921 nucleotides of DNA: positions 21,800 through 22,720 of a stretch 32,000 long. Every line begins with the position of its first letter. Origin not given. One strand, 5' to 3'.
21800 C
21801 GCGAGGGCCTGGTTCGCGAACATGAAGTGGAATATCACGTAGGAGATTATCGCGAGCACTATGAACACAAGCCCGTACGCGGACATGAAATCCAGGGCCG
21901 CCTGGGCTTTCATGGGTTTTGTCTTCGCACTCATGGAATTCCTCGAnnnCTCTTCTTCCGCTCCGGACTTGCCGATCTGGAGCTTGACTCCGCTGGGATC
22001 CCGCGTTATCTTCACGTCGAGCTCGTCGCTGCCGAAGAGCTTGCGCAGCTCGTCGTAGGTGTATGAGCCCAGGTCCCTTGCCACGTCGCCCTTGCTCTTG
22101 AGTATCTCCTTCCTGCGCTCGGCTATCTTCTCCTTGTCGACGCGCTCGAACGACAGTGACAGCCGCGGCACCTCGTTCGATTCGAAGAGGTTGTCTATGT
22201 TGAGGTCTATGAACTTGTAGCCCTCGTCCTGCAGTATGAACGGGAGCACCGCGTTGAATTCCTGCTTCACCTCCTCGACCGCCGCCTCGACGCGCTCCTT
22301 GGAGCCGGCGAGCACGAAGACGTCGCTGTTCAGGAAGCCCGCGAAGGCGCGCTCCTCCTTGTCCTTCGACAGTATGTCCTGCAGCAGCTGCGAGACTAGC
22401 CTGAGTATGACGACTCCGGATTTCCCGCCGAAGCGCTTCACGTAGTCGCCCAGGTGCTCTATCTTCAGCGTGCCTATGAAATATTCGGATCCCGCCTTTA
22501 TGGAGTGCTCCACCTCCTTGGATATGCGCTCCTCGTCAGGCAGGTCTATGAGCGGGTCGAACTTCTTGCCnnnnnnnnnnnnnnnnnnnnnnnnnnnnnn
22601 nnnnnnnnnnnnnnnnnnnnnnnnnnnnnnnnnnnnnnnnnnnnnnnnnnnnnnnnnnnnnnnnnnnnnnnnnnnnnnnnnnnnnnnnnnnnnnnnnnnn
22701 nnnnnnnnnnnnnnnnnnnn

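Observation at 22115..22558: GGDEF-like (nucleotidyl-cyclase fold) output domain with a degenerate active site on an archaeal response regulator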

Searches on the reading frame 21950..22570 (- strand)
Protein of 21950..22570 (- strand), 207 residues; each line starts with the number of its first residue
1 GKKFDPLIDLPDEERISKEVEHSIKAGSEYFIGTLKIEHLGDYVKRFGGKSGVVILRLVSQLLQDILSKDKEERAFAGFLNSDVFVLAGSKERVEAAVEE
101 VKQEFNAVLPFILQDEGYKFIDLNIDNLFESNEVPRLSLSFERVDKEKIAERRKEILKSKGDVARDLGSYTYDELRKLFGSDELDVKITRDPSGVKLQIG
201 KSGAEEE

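Call 3: search_protein_families(library=pfam, proteins=[window:21950-22570:-], max_evalue=10)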
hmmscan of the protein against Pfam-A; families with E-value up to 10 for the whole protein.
window:21950-22570:- (207 aa): 0 families

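Call 4: search_protein_families(library=ncbifam, proteins=[window:21950-22570:-], max_evalue=10)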
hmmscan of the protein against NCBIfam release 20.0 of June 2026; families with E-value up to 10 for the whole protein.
window:21950-22570:- (207 aa): 1 family
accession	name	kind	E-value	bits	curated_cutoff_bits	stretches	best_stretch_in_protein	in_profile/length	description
NF006941.0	PRK09423.1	subfamily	0.015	14.1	336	1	23-104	4-83/367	glycerol dehydrogenase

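Call 5: search_solved_structures(query=window:21950-22570:-, max_evalue=10, show_alignments=3)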
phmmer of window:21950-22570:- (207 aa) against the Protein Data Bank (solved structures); distinct sequences matched with E-value up to 10: 5.
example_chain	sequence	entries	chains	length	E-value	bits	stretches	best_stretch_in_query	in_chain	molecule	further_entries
7tl8_A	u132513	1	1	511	0.039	16.9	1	70-117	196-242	2,3-bisphosphoglycerate-independent phosphoglycerate mutase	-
4my4_A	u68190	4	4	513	0.039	16.9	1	70-117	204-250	2,3-bisphosphoglycerate-independent phosphoglycerate mutase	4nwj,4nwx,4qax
9d2f_E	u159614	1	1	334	0.58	13.1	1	58-97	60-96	Malate dehydrogenase, cytoplasmic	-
4df9_A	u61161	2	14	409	1.6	11.6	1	21-115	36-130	putative peptidase | Lipoprotein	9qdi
7drb_C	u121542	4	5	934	1.8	11.4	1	109-145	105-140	Membrane-localized LRR receptor-like protein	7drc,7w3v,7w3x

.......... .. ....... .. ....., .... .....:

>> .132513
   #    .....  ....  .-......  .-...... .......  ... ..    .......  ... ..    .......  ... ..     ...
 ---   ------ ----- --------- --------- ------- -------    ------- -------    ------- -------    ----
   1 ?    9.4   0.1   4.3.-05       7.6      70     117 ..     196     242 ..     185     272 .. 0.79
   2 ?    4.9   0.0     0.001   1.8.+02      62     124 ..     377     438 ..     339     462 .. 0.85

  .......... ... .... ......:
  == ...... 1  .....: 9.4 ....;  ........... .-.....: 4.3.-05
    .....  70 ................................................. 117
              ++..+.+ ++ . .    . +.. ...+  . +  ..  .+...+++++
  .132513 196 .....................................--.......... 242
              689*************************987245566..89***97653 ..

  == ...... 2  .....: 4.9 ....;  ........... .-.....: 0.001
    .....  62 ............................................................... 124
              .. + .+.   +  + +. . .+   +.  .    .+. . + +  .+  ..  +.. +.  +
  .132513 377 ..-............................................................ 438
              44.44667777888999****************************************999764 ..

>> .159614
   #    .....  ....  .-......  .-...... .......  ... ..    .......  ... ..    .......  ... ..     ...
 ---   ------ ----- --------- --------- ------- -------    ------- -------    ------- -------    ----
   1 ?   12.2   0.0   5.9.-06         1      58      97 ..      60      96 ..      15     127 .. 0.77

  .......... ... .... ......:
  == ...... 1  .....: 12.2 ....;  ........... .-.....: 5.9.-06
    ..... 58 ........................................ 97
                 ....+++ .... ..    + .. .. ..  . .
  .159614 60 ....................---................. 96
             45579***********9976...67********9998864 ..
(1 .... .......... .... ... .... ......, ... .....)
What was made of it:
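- Pfam, NCBIfam and a single-sequence PDB search give no GGDEF hit for this protein itself (calls 3-5).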

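Call 18: search_protein_representatives(protein=window:21950-22570:-)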
Query: 207 residues. Proteins with E-value up to 0.001 (for the whole library): 52; up to 1e-10: 17; up to 1e-30: 8. The best 52 are listed.
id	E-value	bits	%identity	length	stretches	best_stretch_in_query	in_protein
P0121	4.6e-70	251.6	59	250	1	1-204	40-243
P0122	1.9e-58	213.7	55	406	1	1-206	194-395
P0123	3.5e-51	190.0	57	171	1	37-204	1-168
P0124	2.6e-39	151.3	57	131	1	76-203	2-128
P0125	3.1e-36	141.2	53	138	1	79-205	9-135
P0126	7.2e-36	140.0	37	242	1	1-206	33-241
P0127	7.3e-34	133.5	41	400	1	1-202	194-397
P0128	1.8e-33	132.2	39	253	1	1-201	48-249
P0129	5.9e-27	110.9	37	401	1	1-205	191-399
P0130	3.1e-21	92.3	46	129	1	86-206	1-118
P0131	8.4e-21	90.9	58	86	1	123-205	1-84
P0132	5.4e-20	88.2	48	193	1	1-121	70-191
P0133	3.1e-16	76.0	31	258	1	1-202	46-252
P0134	3.8e-16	75.7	54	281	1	1-87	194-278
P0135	4.6e-15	72.1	59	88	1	87-150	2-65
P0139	1.6e-09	54.1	28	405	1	1-203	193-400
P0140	1.7e-07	47.5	30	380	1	3-206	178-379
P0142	1.0e-06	44.9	27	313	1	5-148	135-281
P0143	1.1e-06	44.9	24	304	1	3-140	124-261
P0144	3.6e-06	43.1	27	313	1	5-118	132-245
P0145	8.2e-06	42.0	29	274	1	5-119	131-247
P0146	8.4e-06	41.9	23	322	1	5-149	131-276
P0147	9.1e-06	41.8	26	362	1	4-150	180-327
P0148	2.8e-05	40.2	24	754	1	4-148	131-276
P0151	5.8e-05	39.2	24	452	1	4-116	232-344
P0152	1.1e-04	38.3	23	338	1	3-147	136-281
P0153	1.2e-04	38.1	27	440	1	5-149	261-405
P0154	1.9e-04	37.5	22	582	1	4-164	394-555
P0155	2.2e-04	37.3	29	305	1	5-151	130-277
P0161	4.1e-04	36.4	26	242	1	4-148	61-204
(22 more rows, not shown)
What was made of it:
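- On GGDEF domain (Pfam PF00990; nucleotidyl-cyclase palm fold): A phmmer search of 1.84e9 proteins reaches them at E 1e-6 to 1e-3 (call 18).
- After the archaeal family, phmmer with residues 194-400 finds about 30 further proteins at E 1e-6 to 1e-3 (call 18).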

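Call 19: search_protein_families(library=pfam, proteins=[P0139, P0140, P0142, P0143, P0144, P0145, P0146, P0147, P0148, P0151], max_evalue=0.001)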
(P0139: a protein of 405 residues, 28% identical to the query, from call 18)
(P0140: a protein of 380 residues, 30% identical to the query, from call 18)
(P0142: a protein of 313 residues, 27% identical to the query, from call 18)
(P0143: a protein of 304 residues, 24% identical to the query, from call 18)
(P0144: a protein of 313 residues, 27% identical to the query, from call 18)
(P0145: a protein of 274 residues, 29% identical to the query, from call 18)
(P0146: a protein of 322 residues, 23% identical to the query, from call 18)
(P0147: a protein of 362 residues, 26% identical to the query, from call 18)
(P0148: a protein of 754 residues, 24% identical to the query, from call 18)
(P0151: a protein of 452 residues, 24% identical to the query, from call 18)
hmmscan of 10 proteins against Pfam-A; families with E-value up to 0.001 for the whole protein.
P0139 (405 aa): 1 family
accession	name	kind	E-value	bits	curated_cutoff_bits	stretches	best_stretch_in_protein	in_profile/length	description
PF00072.30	Response_reg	-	2.6e-24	86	30.2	1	75-184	1-109/111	Response regulator receiver domain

P0140 (380 aa): 3 families
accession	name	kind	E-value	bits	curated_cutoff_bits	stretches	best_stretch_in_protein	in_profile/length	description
PF00072.30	Response_reg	-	1.7e-24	86.5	30.2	1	63-167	1-107/111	Response regulator receiver domain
PF01978.25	TrmB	-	0.00012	22.3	25.6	1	7-48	17-58/68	Sugar-specific transcriptional regulator TrmB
PF04703.18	FaeA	-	0.00038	21.1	20.7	1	4-53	5-58/62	FaeA-like protein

P0142 (313 aa): 2 families
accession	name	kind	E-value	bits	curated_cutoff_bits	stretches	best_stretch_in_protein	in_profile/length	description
PF00990.26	GGDEF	-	3e-16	60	23.8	1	136-234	5-105/161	Diguanylate cyclase, GGDEF domain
PF22335.1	Cas10-Cmr2_palm2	-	1.6e-05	25.5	27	1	159-241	1-88/133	Cas10/Cmr2, second palm domain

P0143 (304 aa): 2 families
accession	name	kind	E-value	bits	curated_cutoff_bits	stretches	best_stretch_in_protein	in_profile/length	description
PF00072.30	Response_reg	-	4.9e-26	91.5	30.2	1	4-115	1-110/111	Response regulator receiver domain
PF00990.26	GGDEF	-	5.9e-19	68.8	23.8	1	127-236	5-114/161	Diguanylate cyclase, GGDEF domain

P0144 (313 aa): 3 families
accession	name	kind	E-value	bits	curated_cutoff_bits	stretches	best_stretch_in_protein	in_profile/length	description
PF00990.26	GGDEF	-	6e-14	52.6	23.8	1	133-231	5-105/161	Diguanylate cyclase, GGDEF domain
PF00072.30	Response_reg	-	7e-05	23.4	30.2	1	22-117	16-109/111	Response regulator receiver domain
PF22335.1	Cas10-Cmr2_palm2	-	0.00061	20.4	27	0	175-242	24-89/133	Cas10/Cmr2, second palm domain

P0145 (274 aa): 1 family
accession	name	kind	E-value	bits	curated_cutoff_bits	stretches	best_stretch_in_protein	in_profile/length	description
PF00072.30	Response_reg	-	6.6e-30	104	30.2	1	6-117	1-110/111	Response regulator receiver domain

P0146 (322 aa): 1 family
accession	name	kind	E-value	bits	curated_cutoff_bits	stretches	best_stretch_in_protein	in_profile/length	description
PF00990.26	GGDEF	-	3.3e-13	50.2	23.8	1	132-223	5-98/161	Diguanylate cyclase, GGDEF domain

P0147 (362 aa): 1 family
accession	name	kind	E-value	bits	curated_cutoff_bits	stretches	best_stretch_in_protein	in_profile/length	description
PF00990.26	GGDEF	-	1.8e-15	57.5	23.8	1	182-270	5-93/161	Diguanylate cyclase, GGDEF domain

P0148 (754 aa): 3 families
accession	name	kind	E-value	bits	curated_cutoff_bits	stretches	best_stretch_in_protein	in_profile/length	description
PF00563.25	EAL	-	1.2e-42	146.4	31.3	1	519-745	3-235/236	EAL domain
PF00072.30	Response_reg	-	2.8e-29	102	30.2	1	7-119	1-111/111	Response regulator receiver domain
PF00990.26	GGDEF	-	1.1e-18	67.9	23.8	1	133-229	5-103/161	Diguanylate cyclase, GGDEF domain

P0151 (452 aa): 1 family
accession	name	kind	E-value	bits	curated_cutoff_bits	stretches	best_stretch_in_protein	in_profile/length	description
PF00990.26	GGDEF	-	1.3e-10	41.8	23.8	1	244-331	15-104/161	Diguanylate cyclase, GGDEF domain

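Call 20: search_protein_families(library=pfam, proteins=[P0126, P0127, P0128, P0129, P0133, P0152, P0153, P0154, P0155, P0161], max_evalue=0.001)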
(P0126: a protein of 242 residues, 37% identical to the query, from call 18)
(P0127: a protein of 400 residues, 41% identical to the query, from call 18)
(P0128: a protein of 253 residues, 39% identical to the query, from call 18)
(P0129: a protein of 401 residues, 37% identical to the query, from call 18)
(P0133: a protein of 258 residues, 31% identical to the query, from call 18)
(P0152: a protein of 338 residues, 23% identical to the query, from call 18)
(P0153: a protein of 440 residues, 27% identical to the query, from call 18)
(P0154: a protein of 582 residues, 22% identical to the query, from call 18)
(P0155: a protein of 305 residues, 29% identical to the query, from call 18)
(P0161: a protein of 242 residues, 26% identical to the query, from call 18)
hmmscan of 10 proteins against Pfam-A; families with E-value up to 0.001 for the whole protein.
P0126 (242 aa): 0 families

P0127 (400 aa): 2 families
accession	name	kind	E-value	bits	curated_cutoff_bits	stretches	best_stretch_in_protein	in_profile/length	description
PF00072.30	Response_reg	-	2.5e-25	89.2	30.2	1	76-186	1-110/111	Response regulator receiver domain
PF12840.13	HTH_20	-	0.00079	19.8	27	0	14-56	9-50/51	Helix-turn-helix domain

P0128 (253 aa): 0 families

P0129 (401 aa): 1 family
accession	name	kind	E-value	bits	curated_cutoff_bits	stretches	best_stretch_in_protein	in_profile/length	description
PF00072.30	Response_reg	-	1.6e-23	83.4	30.2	1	73-181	1-108/111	Response regulator receiver domain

P0133 (258 aa): 0 families

P0152 (338 aa): 2 families
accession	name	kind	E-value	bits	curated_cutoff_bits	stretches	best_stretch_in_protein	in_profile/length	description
PF00072.30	Response_reg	-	2.3e-30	105.4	30.2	1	13-123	1-109/111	Response regulator receiver domain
PF00990.26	GGDEF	-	7.8e-12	45.7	23.8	1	139-222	5-88/161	Diguanylate cyclase, GGDEF domain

P0153 (440 aa): 2 families
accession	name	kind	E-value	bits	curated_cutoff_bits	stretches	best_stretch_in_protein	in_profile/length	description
PF00990.26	GGDEF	-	5e-16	59.3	23.8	1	262-370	5-120/161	Diguanylate cyclase, GGDEF domain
PF00672.30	HAMP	-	4.2e-12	46.6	25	1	201-251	2-52/53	HAMP domain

P0154 (582 aa): 3 families
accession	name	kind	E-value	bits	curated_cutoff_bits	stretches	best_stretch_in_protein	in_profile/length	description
PF00563.25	EAL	-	5.4e-51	173.7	31.3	1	2-227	14-236/236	EAL domain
PF00990.26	GGDEF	-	1.8e-15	57.5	23.8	1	396-490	5-105/161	Diguanylate cyclase, GGDEF domain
PF00571.33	CBS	-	4.1e-06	27.5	24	0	326-383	1-55/57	CBS domain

P0155 (305 aa): 2 families
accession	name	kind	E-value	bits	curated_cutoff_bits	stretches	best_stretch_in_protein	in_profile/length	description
PF00072.30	Response_reg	-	7.7e-32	110.2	30.2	1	5-115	1-109/111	Response regulator receiver domain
PF00990.26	GGDEF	-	9.5e-07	29.2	23.8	1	129-219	3-93/161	Diguanylate cyclase, GGDEF domain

P0161 (242 aa): 1 family
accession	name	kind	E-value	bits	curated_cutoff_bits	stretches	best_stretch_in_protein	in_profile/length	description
PF00990.26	GGDEF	-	1.2e-16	61.4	23.8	1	64-159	6-106/161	Diguanylate cyclase, GGDEF domain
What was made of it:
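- Closest known: Bacterial GGDDF-type GGDEF subfamily. Different: They keep all catalytic residues and reach the Pfam GGDEF gathering score (calls 19, 20).
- Checked: A phmmer search of 1.84 billion proteins gives bacterial GGDEF proteins at E 1e-6 to 1e-3 (calls 18-20).
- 14 of the 15 tested are Pfam GGDEF above the gathering score (calls 19, 20).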

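Call 26: search_solved_structures(query=A2, max_evalue=1, show_alignments=2)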
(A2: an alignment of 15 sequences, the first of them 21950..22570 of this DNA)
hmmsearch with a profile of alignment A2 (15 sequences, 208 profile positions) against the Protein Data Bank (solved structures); distinct sequences matched with E-value up to 1: 15.
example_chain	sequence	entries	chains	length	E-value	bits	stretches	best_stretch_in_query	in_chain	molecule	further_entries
6eib_A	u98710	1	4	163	0.0013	21.8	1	31-117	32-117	Sensory box/GGDEF family protein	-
4zve_A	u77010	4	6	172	0.015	18.3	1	18-98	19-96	Diguanylate cyclase DosC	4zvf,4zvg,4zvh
3mtk_A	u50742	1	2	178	0.038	17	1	4-98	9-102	Diguanylate cyclase/phosphodiesterase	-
8qa8_A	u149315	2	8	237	0.12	15.3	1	99-191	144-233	Transcriptional repressor protein KorB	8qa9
4urg_A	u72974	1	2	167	0.46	13.4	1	5-104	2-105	DIGUANYLATE CYCLASE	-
4urs_A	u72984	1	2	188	0.48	13.4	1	5-104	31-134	DIGUANYLATE CYCLASE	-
6tts_A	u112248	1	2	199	0.6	13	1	5-63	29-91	GGDEF diguanylate cyclase DgcB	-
4urq_U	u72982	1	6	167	0.67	12.9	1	5-104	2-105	DIGUANYLATE CYCLASE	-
6ttr_A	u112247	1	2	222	0.8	12.6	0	5-63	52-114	GGDEF diguanylate cyclase DgcB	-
2v3c_C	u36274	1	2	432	0.85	12.6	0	116-205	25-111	SIGNAL RECOGNITION 54 KDA PROTEIN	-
9clo_A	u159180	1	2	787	0.95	12.4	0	3-108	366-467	Oxygen sensor protein DosP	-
9cmf_A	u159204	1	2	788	0.95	12.4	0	3-108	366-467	Oxygen sensor protein DosP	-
3ndb_B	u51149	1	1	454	0.97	12.4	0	116-205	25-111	Signal recognition 54 kDa protein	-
9cdr_A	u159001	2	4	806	0.98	12.3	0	3-108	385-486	Oxygen sensor protein DosP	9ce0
9bgv_A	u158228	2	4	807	0.98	12.3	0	3-108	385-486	Oxygen sensor protein DosP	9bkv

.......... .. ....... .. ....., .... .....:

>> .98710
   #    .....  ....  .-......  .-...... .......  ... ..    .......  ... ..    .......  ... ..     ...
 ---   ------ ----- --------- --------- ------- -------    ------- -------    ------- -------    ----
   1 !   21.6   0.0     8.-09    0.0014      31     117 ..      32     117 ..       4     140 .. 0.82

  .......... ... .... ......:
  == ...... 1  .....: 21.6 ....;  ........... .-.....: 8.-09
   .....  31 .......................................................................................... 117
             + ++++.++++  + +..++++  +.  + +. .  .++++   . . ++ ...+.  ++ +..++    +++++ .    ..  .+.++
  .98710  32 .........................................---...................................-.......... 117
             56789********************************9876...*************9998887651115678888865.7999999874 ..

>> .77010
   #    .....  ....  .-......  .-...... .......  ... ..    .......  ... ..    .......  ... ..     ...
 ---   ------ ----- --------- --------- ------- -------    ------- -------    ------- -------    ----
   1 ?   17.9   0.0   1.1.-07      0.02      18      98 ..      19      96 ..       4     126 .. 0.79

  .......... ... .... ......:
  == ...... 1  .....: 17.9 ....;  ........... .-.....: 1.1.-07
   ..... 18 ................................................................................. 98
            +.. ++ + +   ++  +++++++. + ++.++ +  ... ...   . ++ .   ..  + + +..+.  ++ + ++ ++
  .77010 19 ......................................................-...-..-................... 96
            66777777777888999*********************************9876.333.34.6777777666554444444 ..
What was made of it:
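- On GGDEF domain (Pfam PF00990; nucleotidyl-cyclase palm fold): The family profile's top PDB hits are GGDEF domains: 6eib at 1.3e-3 and DosC at 0.015 (call 26).
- Checked: hmmsearch aligns the family's 'fvgflneeeFvi' with '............' of PDB 6eib (call 26).
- The family profile's top PDB hits are GGDEF domains (call 26).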

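Call 37: predict_structure(alignment_id=A2)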
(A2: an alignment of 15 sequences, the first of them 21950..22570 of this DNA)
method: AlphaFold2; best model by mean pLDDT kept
length: 207 residues; sequences in the alignment: 15
mean_pLDDT: 76.7   pTM: 0.75
mean pLDDT of the five models: 76.7, 75.7, 75.1, 74.3, 72.8
residues with pLDDT >= 90: 47; 70-90: 98; 50-70: 42; < 50: 20
segments of 3 or more residues with pLDDT < 50: 121-130, 200-207
pLDDT, mean of each block of 10 residues (from residue 1): 70 84 84 91 84 90 88 81 89 92 91 73 44 74 88 82 61 82 58 56 35
secondary structure, 60 per line:
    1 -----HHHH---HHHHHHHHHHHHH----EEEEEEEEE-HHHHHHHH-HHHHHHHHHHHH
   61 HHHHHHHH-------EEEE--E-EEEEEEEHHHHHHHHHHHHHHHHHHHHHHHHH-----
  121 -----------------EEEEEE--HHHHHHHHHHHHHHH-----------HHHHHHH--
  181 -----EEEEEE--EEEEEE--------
elements in order: H6-9 H13-25 E30-38 H40-47 H49-68 E76-79 E84-90 H91-115 E138-143 H146-160 H172-178 E186-191 E194-199

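Call 43: fold_search(model_id=the predicted structure, library=pdb)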
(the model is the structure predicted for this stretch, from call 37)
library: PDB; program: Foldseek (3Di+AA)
matches with E <= 10: 1098; with E <= 0.001: 6
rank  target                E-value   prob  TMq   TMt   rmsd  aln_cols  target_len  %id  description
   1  4zve                  2.5e-05  1.00  0.39  0.48   9.7       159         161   16  Crystal structure of GGDEF domain of the E. coli DosC - form I (apo-form) (released 2015-11-11)
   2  4zvf                  6.9e-05  1.00  0.39  0.48   9.3       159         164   17  Crystal structure of GGDEF domain of the E. coli DosC - form II (GTP-alpha-S-bound) (released 2015-11-11)
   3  4zvg_A                8.8e-05  1.00  0.39  0.48   9.8       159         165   16  Crystal structure of GGDEF domain of the E. coli DosC - form III (released 2015-11-11)
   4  7e6g_B                8.9e-04  1.00  0.41  0.33   8.0       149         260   13  Crystal structure of diguanylate cyclase SiaD in complex with its activator SiaC from Pseudomonas aeruginosa (released 2021-09-22)
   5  6tts_A                9.4e-04  1.00  0.46  0.55   8.0       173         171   14  Crystal structure of the GGDEF domain of DgcB from Caulobacter crescentus in complex with c-di-GMP (released 2021-01-13)
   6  4wxw                  1.0e-03  1.00  0.42  0.52   6.5       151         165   15  SadC (323-487) from Pseudomonas aeruginosa PAO1 (released 2015-11-18)
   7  6eib_A                1.1e-03  1.00  0.44  0.55   5.0       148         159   16  Structure of the active GGEEF domain of a diguanylate cyclase from Vibrio cholerae. (released 2018-10-10)
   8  4urq_V                1.1e-03  1.00  0.39  0.50   5.3       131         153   11  Crystal Structure of GGDEF domain (I site mutant) from T.maritima (released 2014-10-08)
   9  4zvh_A                1.1e-03  1.00  0.38  0.46   9.8       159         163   17  Crystal structure of GGDEF domain of the E. coli DosC - form IV (released 2015-11-11)
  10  4urq_U                1.6e-03  1.00  0.38  0.49   6.4       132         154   12  Crystal Structure of GGDEF domain (I site mutant) from T.maritima (released 2014-10-08)
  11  4wxo_A                1.7e-03  1.00  0.46  0.52   9.0       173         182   14  SadC (300-487) from Pseudomonas aeruginosa PAO1 (released 2015-11-18)
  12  4zvg_B                1.7e-03  1.00  0.37  0.46   9.6       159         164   18  Crystal structure of GGDEF domain of the E. coli DosC - form III (released 2015-11-11)
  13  4urg_B                3.1e-03  1.00  0.39  0.50   7.7       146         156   13  Crystal Structure of GGDEF domain from T.maritima (active-like dimer) (released 2014-10-08)
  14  6tts_B                3.5e-03  1.00  0.43  0.50   7.8       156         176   12  Crystal structure of the GGDEF domain of DgcB from Caulobacter crescentus in complex with c-di-GMP (released 2021-01-13)
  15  6eib_B                4.4e-03  1.00  0.36  0.45   4.9       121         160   18  Structure of the active GGEEF domain of a diguanylate cyclase from Vibrio cholerae. (released 2018-10-10)
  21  6eib_C                5.9e-03  1.00  0.40  0.52   6.1       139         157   15  Structure of the active GGEEF domain of a diguanylate cyclase from Vibrio cholerae. (released 2018-10-10)
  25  6eib_D                7.9e-03  1.00  0.35  0.46   7.0       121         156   17  Structure of the active GGEEF domain of a diguanylate cyclase from Vibrio cholerae. (released 2018-10-10)
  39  3pjw                  1.5e-02  0.99  0.39  0.21   5.2       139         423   14  Structure of Pseudomonas fluorescence LapD GGDEF-EAL dual domain, I23 (released 2011-02-09)
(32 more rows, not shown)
